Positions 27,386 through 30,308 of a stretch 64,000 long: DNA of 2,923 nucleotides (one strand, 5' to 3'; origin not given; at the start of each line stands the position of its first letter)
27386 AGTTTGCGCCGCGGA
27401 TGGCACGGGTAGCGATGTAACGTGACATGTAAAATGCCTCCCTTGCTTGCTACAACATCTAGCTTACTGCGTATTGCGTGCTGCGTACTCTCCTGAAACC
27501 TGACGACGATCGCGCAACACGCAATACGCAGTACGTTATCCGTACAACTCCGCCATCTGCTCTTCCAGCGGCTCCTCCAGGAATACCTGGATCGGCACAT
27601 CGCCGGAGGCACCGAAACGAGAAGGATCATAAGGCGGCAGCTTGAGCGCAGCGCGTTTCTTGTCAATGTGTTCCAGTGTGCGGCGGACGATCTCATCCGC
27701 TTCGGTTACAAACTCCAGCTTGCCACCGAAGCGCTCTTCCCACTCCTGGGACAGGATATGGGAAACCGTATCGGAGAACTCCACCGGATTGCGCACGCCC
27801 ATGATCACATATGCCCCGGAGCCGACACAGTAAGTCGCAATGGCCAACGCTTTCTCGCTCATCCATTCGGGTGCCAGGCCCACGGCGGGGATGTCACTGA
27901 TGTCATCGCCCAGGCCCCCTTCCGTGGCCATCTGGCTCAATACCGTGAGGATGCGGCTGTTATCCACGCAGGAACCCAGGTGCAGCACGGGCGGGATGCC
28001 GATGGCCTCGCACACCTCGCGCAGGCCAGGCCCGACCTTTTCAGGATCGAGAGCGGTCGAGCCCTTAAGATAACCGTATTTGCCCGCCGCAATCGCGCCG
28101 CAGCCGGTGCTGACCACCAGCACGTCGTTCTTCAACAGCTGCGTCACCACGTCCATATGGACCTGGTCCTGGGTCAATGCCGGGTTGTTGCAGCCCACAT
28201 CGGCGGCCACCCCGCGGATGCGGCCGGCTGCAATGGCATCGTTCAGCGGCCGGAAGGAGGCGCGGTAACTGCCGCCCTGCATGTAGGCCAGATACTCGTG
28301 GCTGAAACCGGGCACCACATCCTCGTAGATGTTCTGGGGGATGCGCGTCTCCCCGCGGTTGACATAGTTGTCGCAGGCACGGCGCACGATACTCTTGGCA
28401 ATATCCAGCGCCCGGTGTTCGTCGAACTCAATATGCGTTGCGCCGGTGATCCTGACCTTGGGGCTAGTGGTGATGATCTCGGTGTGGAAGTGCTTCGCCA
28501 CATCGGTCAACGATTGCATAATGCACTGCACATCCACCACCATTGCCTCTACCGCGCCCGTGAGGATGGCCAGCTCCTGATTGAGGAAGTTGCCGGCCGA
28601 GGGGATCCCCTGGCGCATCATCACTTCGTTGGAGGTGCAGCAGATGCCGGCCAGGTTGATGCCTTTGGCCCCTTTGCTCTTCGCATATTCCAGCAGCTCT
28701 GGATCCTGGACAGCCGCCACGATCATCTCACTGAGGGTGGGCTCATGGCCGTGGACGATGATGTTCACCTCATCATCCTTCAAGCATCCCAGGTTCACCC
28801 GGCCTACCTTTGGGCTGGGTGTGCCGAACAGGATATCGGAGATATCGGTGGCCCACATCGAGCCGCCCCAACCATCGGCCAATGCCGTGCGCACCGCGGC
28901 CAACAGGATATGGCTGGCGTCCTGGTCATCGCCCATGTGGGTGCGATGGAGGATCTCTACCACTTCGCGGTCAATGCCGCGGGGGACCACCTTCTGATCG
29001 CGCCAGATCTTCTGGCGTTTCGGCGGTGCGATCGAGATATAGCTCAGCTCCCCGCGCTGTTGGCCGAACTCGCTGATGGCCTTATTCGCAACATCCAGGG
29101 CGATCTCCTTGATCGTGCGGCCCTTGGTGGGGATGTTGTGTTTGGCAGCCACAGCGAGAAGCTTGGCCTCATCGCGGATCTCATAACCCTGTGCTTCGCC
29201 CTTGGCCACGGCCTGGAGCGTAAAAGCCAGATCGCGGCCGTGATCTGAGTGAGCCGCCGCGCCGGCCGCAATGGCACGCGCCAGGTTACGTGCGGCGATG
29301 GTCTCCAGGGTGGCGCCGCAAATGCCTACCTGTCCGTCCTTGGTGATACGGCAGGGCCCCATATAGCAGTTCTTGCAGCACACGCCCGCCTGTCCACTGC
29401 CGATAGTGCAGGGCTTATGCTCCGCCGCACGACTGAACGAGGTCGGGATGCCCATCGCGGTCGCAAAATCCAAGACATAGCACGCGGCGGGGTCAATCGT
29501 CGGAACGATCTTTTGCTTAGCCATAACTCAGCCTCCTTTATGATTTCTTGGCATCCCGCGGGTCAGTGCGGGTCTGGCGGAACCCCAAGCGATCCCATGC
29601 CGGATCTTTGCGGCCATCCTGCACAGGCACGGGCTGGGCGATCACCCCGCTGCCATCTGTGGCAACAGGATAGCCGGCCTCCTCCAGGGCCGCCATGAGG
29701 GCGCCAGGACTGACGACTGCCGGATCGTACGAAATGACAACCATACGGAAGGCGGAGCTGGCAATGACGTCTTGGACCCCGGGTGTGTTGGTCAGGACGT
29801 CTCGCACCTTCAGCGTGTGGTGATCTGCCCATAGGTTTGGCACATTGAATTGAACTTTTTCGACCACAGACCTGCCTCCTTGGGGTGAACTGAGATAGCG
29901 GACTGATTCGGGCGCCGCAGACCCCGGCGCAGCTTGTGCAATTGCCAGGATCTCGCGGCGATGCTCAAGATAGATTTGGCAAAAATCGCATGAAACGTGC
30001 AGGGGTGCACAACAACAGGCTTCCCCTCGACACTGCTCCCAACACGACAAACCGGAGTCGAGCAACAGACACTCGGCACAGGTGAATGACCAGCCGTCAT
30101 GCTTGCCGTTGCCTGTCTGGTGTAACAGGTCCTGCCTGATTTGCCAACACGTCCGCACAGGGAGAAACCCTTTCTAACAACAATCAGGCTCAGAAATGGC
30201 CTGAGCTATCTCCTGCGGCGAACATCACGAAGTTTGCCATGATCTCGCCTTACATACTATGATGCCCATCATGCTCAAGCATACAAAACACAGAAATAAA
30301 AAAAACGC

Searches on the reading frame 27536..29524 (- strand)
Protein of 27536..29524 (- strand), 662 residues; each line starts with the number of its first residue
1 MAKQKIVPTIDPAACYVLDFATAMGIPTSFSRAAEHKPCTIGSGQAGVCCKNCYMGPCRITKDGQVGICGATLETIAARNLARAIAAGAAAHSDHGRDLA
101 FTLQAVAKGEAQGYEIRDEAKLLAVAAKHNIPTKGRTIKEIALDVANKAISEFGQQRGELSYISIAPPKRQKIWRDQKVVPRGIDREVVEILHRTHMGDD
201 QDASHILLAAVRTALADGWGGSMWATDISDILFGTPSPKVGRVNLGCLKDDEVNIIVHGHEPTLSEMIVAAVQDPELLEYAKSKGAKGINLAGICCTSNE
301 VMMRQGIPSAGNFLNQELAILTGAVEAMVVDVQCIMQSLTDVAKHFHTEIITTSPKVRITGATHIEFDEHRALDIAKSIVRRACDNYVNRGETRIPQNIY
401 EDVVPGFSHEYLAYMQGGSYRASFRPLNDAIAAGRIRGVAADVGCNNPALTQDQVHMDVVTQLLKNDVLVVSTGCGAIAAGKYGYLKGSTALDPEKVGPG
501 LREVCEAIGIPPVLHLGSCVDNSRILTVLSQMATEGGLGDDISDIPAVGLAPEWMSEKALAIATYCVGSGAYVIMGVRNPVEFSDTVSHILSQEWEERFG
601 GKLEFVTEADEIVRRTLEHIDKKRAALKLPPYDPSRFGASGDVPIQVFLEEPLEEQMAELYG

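Call 6: search_protein_families(library=pfam, proteins=[window:27536-29524:-])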
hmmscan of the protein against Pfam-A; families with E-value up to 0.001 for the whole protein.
window:27536-29524:- (662 aa): 1 family
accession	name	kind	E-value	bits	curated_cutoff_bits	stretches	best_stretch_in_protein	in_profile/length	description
PF03063.25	Prismane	-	1.4e-159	532.5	27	1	48-605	1-508/513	Prismane/CO dehydrogenase family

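Call 16: find_related_loci(query=window:27536-29524:-, collection=metagenome_contigs, flank=5000)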
Query window:27536-29524:- (662 aa) in metagenome_contigs; peptide patterns used: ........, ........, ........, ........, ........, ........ (x = any residue, [..] = any of these).
600 stretches matched a pattern (row limit reached: there are more); 598 encode a relative of the query (tblastn E <= 1e-3); the best 80 are kept; 80 distinct loci.
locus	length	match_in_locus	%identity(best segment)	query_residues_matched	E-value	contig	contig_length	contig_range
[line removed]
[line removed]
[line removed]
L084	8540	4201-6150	70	11-662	0e+0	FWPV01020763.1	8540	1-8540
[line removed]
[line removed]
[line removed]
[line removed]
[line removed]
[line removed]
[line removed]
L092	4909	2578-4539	67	11-662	0e+0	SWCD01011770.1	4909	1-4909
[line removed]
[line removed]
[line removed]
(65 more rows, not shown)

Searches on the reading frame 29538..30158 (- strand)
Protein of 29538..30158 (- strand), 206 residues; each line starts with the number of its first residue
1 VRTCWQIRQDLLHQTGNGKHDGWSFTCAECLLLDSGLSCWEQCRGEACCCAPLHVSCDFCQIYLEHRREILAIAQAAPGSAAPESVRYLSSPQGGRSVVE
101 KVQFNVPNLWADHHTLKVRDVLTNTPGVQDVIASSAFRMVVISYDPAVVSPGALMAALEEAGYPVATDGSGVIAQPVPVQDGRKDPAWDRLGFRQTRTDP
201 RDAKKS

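Call 6: search_protein_families(library=pfam, proteins=[window:29538-30158:-])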
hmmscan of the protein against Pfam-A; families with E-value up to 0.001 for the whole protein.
window:29538-30158:- (206 aa): 1 family
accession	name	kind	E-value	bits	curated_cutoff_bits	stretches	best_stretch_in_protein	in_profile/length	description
PF00403.32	HMA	-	0.00014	22.6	24.8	1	115-163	13-61/62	Heavy-metal-associated domain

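Call 22: find_homologous_proteins(query=window:29538-30158:-)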
Query window:29538-30158:- (206 aa): 61 proteins with E <= 0.001 among 257 candidates.
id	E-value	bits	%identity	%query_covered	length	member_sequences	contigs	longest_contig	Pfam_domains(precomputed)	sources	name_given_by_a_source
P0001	1.5e-86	308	65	100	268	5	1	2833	PF00403.33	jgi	jgi:copper chaperone CopZ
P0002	3.2e-86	307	64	100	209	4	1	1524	-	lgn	-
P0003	1.1e-83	298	60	100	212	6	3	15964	-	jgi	jgi:copper chaperone CopZ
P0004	8.0e-83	296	62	99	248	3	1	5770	-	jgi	jgi:copper chaperone CopZ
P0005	2.2e-82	294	62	100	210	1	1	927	-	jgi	jgi:hypothetical protein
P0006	4.2e-81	290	61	99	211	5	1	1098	-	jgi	-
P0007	3.3e-79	284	62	99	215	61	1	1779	-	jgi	-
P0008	4.5e-79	283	63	99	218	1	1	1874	-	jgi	jgi:copper chaperone CopZ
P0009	5.2e-79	283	60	99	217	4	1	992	-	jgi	-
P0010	1.3e-78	282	59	99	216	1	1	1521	-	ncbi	-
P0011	2.2e-78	281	60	99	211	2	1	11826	-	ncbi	-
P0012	2.5e-78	281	60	99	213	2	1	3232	-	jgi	jgi:hypothetical protein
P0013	1.3e-77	279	59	99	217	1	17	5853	-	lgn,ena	-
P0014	3.6e-77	277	60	99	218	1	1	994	-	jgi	jgi:copper chaperone CopZ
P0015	5.0e-77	277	56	99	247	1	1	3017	-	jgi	jgi:copper chaperone CopZ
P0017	1.3e-76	275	59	99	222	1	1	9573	PF00403.33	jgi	jgi:copper chaperone CopZ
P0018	1.3e-76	275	58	99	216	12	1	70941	-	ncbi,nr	ncbi:MAG: heavy-metal-associated domain-containing protein [Chloroflexi bacterium]|nr:heavy-metal-as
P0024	1.2e-75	272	57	99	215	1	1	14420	-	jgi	jgi:copper chaperone CopZ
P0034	3.3e-69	251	53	99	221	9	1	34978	-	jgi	jgi:copper chaperone CopZ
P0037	7.7e-67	243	54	99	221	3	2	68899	-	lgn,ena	-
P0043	9.8e-65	236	60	84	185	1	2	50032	-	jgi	jgi:copper chaperone CopZ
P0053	1.0e-48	184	56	73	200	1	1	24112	-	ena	-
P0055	1.3e-48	184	53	78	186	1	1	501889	-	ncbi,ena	-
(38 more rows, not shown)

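Call 23: find_encoding_contigs(protein=P0003, flank=4000, max_places=4)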
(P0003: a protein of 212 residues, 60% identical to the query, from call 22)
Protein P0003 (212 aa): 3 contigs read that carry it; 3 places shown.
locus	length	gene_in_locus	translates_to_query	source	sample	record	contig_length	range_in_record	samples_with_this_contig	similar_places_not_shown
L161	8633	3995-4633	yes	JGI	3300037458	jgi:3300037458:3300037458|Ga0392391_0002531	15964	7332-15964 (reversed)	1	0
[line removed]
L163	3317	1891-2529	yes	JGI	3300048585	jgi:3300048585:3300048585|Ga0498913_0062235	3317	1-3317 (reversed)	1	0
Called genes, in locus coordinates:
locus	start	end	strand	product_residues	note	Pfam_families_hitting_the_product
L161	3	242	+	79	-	?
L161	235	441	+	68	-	PF02416:TatA_B_E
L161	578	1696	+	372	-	PF01590:GAF, PF13185:GAF_2, PF13492:GAF_3, PF07536:HWE_HK (weak), PF07568:HisKA_2, PF13581:HATPase_c_2, PF02518:HATPase_c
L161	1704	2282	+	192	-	PF00072:Response_reg, PF03861:ANTAR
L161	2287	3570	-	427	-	PF05977:MFS_3, PF07690:MFS_1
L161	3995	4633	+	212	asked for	-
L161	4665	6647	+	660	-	PF03063:Prismane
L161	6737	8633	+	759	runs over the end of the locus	PF18537:CODH_A_N, PF03598:CdhC, PF19436:ACS_CODH_B_C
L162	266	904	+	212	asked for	-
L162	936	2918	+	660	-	PF03063:Prismane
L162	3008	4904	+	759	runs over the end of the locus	PF18537:CODH_A_N, PF03598:CdhC, PF19436:ACS_CODH_B_C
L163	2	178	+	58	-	?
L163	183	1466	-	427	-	PF05977:MFS_3, PF07690:MFS_1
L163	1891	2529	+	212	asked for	-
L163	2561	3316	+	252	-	?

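Call 24: find_encoding_contigs(protein=P0018, flank=4000, max_places=3)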
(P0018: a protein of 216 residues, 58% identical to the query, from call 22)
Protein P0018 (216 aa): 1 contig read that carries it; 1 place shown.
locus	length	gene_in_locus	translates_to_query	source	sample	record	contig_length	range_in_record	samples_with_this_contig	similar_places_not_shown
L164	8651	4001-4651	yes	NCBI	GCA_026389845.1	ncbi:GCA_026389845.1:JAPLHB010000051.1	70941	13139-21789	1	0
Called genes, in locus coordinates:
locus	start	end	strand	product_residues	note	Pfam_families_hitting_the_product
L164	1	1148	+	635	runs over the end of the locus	PF00012:HSP70, PF06723:MreB_Mbl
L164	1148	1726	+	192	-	PF00072:Response_reg, PF03861:ANTAR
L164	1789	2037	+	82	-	PF04255:DUF433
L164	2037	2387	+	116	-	PF18478:PIN_10 (weak), PF18480:DUF5615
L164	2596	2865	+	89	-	PF13711:DUF4160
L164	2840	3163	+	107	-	PF10387:DUF2442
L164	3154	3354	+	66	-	PF10049:DUF2283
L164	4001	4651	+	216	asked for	-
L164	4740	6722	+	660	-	PF03063:Prismane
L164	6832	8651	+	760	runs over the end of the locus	PF18537:CODH_A_N, PF03598:CdhC, PF19436:ACS_CODH_B_C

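Call 25: find_encoding_contigs(protein=P0011, flank=4000, max_places=3)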
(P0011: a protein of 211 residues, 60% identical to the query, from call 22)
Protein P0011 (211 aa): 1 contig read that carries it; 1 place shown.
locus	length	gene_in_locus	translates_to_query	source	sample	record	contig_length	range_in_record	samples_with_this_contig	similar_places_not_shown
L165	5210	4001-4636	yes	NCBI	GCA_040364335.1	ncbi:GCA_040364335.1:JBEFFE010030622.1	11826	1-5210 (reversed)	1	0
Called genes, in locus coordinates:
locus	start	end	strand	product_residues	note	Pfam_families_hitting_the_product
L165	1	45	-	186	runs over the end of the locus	PF00908:dTDP_sugar_isom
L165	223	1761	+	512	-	-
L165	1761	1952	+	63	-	PF02416:TatA_B_E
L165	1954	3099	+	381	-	PF01590:GAF, PF13185:GAF_2, PF13492:GAF_3, PF07536:HWE_HK (weak), PF07568:HisKA_2, PF13581:HATPase_c_2, PF02518:HATPase_c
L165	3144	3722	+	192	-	PF00072:Response_reg, PF03861:ANTAR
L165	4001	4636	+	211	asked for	-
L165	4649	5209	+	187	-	?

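Call 26: find_encoding_contigs(protein=P0004, flank=4000, max_places=3)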
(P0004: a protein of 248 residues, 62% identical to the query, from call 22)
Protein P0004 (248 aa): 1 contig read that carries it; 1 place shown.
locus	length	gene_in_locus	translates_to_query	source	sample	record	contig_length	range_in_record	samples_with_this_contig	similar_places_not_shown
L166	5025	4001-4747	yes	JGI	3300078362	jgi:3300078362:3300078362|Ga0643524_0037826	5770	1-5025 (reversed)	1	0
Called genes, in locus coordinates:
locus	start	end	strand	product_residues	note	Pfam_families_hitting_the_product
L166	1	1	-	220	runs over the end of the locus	PF10531:SLBB, PF06514:PsbU (weak), PF14520:HHH_5 (faint), PF12836:HHH_3, PF00633:HHH (weak)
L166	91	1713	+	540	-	PF13646:HEAT_2 (faint)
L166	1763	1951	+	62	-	PF02416:TatA_B_E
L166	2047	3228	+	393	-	PF01590:GAF, PF13185:GAF_2, PF13492:GAF_3, PF07536:HWE_HK (weak), PF07568:HisKA_2, PF13581:HATPase_c_2, PF02518:HATPase_c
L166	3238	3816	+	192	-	PF00072:Response_reg, PF03861:ANTAR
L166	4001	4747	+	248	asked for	-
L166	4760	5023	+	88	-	?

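Call 27: find_encoding_contigs(protein=P0017, flank=4000, max_places=3)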
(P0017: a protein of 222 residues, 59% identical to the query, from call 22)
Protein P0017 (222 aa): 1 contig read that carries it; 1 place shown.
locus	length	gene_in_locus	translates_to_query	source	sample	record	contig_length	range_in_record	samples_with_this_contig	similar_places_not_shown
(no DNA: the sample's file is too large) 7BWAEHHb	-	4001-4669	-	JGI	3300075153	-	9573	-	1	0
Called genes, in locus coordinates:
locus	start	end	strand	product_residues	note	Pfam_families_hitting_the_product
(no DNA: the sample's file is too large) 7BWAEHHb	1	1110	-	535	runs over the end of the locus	?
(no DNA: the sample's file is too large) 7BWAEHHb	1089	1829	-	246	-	PF00072:Response_reg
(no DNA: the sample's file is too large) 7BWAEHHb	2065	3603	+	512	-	PF13687:DUF4153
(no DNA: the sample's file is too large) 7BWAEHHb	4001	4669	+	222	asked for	PF00403:HMA (weak)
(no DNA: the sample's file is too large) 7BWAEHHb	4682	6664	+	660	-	PF03063:Prismane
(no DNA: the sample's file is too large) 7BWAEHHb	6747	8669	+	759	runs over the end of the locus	PF18537:CODH_A_N, PF03598:CdhC, PF19436:ACS_CODH_B_C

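Call 28: find_encoding_contigs(protein=P0024, flank=4000, max_places=3)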
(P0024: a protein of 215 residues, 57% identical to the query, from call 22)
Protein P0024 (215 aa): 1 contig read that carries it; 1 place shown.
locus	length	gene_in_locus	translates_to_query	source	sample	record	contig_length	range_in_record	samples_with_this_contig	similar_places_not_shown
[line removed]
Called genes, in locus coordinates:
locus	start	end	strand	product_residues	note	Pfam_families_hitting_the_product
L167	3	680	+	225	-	?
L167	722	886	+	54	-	-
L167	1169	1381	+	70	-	-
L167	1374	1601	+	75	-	PF07927:HicA_toxin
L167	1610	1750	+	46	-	PF10049:DUF2283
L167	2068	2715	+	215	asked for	-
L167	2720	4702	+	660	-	PF03063:Prismane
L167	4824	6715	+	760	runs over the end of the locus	PF18537:CODH_A_N, PF03598:CdhC, PF19436:ACS_CODH_B_C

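Call 29: find_encoding_contigs(protein=P0034, flank=4000, max_places=3)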
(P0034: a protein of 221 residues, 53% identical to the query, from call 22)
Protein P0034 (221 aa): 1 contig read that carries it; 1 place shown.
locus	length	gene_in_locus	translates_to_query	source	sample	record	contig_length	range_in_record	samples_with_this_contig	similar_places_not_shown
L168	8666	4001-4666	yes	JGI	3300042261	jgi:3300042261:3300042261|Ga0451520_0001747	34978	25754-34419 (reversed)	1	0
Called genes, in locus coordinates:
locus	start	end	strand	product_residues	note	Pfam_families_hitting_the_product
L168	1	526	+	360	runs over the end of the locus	?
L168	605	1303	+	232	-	PF03891:DUF333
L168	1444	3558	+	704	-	-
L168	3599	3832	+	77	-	-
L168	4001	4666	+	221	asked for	-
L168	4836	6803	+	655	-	PF03063:Prismane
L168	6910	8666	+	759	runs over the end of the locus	PF18537:CODH_A_N, PF03598:CdhC, PF19436:ACS_CODH_B_C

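Call 30: find_encoding_contigs(protein=P0037, flank=4000, max_places=3)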
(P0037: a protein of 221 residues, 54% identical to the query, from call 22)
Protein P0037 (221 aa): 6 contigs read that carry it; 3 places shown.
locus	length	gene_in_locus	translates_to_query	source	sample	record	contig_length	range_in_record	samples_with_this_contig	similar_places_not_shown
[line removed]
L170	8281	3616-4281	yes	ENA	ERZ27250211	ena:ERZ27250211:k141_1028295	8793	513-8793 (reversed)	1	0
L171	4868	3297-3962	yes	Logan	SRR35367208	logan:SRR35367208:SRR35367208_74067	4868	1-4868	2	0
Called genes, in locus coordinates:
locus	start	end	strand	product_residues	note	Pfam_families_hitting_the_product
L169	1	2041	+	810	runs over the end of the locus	PF01055:Glyco_hydro_31_2nd, PF21365:Glyco_hydro_31_3rd, PF17137:DUF5110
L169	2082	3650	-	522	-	PF00246:Peptidase_M14, PF17957:Big_7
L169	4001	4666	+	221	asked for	-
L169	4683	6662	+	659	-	PF03063:Prismane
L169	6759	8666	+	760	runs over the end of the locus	PF18537:CODH_A_N, PF03598:CdhC, PF19436:ACS_CODH_B_C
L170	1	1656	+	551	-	?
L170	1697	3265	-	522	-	PF00246:Peptidase_M14, PF17957:Big_7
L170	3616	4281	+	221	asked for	-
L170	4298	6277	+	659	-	PF03063:Prismane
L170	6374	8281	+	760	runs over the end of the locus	PF18537:CODH_A_N, PF03598:CdhC, PF19436:ACS_CODH_B_C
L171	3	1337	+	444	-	?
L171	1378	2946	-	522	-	PF00246:Peptidase_M14, PF17957:Big_7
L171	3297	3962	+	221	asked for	-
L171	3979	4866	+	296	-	?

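Call 33: find_encoding_contigs(protein=P0013, flank=4000, max_places=6)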
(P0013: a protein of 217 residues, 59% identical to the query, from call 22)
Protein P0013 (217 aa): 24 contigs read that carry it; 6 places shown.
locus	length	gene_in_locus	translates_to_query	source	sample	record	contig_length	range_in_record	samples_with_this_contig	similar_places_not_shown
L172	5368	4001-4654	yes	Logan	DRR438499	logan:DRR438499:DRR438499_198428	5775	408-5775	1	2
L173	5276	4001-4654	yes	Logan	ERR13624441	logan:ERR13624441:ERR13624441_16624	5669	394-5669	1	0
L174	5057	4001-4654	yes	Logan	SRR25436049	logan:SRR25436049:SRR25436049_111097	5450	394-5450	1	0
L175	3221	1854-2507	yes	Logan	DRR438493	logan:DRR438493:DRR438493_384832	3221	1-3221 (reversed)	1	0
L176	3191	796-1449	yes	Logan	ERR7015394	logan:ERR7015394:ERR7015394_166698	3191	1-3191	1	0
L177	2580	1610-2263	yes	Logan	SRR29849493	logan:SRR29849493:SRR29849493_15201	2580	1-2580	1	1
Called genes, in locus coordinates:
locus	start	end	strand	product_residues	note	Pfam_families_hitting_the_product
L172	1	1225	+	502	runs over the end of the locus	PF13646:HEAT_2 (faint)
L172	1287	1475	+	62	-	PF02416:TatA_B_E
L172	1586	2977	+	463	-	PF01590:GAF, PF13185:GAF_2, PF07536:HWE_HK, PF07568:HisKA_2, PF13581:HATPase_c_2, PF02518:HATPase_c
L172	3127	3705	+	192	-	PF00072:Response_reg, PF03861:ANTAR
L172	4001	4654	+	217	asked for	-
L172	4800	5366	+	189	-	?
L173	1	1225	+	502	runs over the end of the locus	PF13646:HEAT_2 (faint)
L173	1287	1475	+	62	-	PF02416:TatA_B_E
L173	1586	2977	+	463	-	PF01590:GAF, PF13185:GAF_2, PF07536:HWE_HK, PF07568:HisKA_2, PF13581:HATPase_c_2, PF02518:HATPase_c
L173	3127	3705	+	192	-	PF00072:Response_reg, PF03861:ANTAR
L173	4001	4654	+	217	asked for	-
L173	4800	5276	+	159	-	?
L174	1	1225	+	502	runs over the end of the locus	PF13646:HEAT_2 (faint)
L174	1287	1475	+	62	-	PF02416:TatA_B_E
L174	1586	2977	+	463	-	PF01590:GAF, PF13185:GAF_2, PF07536:HWE_HK, PF07568:HisKA_2, PF13581:HATPase_c_2, PF02518:HATPase_c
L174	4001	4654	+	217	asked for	-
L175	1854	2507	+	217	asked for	-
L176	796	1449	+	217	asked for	-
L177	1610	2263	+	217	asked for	-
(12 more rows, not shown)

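Call 34: find_encoding_contigs(protein=P0043, flank=4000, max_places=3)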
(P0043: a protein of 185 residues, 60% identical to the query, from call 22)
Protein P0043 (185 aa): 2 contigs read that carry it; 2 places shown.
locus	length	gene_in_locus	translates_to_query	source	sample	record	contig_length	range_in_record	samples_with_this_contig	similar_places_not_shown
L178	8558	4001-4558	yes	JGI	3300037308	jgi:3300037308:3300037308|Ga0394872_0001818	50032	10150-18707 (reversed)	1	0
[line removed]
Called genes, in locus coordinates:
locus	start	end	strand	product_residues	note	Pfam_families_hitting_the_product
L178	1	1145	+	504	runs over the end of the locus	-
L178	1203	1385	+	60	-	PF02416:TatA_B_E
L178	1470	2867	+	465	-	PF01590:GAF, PF13185:GAF_2, PF13492:GAF_3, PF07536:HWE_HK (weak), PF07568:HisKA_2, PF13581:HATPase_c_2, PF02518:HATPase_c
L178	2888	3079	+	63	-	-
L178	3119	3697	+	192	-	PF00072:Response_reg, PF03861:ANTAR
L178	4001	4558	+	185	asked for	-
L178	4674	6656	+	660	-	PF03063:Prismane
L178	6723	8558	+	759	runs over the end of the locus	PF18537:CODH_A_N, PF03598:CdhC, PF19436:ACS_CODH_B_C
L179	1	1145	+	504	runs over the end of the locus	-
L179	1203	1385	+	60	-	PF02416:TatA_B_E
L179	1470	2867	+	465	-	PF01590:GAF, PF13185:GAF_2, PF13492:GAF_3, PF07536:HWE_HK (weak), PF07568:HisKA_2, PF13581:HATPase_c_2, PF02518:HATPase_c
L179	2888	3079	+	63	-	-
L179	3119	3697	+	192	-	PF00072:Response_reg, PF03861:ANTAR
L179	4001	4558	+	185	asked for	-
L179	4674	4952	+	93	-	?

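Call 35: find_encoding_contigs(protein=P0055, flank=4000, max_places=3)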
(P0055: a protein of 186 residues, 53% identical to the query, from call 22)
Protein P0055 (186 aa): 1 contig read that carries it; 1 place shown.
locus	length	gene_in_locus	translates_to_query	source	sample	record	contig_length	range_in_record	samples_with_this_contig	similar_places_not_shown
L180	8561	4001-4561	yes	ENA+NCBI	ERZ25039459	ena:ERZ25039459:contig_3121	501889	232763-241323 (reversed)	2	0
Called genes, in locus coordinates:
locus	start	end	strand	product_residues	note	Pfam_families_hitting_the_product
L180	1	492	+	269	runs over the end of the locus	-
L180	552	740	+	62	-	PF02416:TatA_B_E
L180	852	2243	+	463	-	PF01590:GAF, PF13185:GAF_2, PF13492:GAF_3, PF07536:HWE_HK, PF07568:HisKA_2, PF13581:HATPase_c_2, PF02518:HATPase_c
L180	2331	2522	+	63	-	-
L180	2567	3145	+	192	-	PF00072:Response_reg, PF03861:ANTAR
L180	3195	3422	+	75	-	-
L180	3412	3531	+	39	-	-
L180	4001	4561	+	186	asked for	-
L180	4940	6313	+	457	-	PF03063:Prismane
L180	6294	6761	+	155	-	PF03063:Prismane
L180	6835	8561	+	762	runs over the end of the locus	PF18537:CODH_A_N, PF03598:CdhC, PF19436:ACS_CODH_B_C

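Call 78: find_encoding_contigs(protein=P0053, flank=5000, max_places=3)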
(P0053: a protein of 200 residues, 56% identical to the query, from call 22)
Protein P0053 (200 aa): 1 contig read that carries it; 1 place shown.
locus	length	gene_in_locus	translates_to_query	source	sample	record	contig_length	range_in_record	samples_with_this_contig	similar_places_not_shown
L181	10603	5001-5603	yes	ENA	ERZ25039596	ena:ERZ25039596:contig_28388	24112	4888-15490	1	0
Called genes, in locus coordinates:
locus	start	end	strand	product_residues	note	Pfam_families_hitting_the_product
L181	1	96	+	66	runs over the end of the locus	PF00126:HTH_1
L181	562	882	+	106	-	PF03466:LysR_substrate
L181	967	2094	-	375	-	PF22113:Mtrc-MtrF_II-IV_dom (faint), PF14522:Cytochrome_C7 (faint), PF14537:Cytochrom_c3_2 (faint)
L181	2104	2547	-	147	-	-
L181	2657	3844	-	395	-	PF00581:Rhodanese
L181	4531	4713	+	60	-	-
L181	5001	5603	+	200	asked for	-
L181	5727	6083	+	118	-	PF03063:Prismane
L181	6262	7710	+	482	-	PF03063:Prismane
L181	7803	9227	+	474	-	PF18537:CODH_A_N, PF03598:CdhC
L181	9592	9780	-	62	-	-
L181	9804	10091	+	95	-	PF19436:ACS_CODH_B_C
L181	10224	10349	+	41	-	-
